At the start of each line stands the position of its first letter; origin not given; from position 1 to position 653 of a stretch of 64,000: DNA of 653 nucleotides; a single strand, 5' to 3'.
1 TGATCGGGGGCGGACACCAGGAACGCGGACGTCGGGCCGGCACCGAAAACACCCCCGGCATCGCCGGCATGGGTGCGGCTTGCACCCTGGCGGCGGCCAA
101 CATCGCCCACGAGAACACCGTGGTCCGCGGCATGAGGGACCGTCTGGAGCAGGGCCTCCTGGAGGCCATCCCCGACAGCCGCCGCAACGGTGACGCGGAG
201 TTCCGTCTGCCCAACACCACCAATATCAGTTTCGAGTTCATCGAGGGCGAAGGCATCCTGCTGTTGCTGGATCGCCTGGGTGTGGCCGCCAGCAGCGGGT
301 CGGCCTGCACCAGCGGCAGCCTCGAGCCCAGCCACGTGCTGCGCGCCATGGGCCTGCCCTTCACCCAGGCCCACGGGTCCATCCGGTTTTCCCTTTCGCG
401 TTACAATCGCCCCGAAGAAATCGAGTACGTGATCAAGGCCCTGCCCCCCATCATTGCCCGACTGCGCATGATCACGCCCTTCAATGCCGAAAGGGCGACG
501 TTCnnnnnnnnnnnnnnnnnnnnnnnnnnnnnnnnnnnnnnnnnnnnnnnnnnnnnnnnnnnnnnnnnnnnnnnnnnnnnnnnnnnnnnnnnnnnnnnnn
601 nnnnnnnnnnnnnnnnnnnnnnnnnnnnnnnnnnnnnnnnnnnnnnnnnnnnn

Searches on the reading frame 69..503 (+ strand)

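Call 17: search_protein_families(library=pfam, proteins=[window:69-503:+], max_evalue=0.00001)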
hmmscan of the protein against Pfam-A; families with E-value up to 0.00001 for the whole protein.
window:69-503:+ (145 aa): 1 family
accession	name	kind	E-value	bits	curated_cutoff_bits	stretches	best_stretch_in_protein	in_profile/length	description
PF00266.25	Aminotran_5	-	2.7e-10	40.2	21.5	1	22-121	283-371/371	Aminotransferase class-V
